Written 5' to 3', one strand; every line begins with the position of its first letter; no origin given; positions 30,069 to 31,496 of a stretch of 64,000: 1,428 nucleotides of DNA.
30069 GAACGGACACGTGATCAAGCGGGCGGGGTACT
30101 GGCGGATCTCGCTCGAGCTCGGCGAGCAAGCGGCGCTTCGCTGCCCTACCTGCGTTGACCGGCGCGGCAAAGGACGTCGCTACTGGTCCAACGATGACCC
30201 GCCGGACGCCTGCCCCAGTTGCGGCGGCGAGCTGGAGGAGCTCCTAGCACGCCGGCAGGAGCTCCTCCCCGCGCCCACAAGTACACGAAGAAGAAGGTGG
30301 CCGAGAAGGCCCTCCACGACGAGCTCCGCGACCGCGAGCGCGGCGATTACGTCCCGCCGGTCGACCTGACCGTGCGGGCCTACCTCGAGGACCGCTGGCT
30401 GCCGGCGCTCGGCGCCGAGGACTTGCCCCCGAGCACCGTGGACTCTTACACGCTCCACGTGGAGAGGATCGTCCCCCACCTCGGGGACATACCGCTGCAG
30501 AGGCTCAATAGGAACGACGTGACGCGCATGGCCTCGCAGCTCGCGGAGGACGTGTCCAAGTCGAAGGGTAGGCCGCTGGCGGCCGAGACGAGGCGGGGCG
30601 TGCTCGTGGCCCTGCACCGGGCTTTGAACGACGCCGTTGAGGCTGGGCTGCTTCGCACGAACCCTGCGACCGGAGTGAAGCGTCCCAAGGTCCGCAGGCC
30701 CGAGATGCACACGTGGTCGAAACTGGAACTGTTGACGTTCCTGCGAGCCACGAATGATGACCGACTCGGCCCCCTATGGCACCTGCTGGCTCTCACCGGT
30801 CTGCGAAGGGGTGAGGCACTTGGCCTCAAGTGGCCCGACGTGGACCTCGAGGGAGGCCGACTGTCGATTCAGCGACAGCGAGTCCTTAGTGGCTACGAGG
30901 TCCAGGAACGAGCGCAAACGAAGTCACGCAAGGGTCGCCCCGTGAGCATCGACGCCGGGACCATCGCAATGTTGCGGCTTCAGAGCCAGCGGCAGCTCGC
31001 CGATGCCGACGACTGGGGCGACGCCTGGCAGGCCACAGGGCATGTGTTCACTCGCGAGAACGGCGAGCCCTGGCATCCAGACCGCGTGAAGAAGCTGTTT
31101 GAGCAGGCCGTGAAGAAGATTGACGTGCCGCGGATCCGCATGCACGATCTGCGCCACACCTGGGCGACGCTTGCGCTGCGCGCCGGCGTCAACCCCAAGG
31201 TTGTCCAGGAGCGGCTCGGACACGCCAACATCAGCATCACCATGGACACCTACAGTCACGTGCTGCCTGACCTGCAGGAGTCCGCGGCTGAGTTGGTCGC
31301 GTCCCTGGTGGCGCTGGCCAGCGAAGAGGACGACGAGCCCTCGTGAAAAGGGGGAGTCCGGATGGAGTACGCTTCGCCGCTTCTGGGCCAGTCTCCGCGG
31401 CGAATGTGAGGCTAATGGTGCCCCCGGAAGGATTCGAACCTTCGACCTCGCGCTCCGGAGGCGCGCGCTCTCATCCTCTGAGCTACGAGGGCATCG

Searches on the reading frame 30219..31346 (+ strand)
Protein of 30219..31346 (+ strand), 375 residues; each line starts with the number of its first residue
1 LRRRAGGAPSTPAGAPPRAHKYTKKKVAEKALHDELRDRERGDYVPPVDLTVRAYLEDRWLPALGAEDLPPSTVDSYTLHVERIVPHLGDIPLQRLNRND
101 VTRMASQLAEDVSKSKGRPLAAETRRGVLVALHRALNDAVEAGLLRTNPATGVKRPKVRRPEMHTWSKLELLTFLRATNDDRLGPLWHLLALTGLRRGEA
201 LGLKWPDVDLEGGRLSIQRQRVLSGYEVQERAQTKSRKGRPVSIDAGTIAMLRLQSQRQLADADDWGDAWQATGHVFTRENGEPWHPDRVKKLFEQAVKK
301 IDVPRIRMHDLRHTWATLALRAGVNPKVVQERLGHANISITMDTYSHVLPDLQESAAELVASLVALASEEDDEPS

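Call 43: search_protein_families(library=pfam, proteins=[window:30219-31346:+], max_evalue=0.01)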
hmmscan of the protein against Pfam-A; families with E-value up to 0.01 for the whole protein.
window:30219-31346:+ (375 aa): 2 families
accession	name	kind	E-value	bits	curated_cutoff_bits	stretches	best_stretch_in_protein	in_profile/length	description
PF00589.27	Phage_integrase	-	1.5e-26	93.6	27.1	1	185-349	26-169/172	Phage integrase family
PF14659.12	Phage_int_SAM_3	-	0.0065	17.1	22.6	0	59-104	8-53/58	Phage integrase, N-terminal SAM-like domain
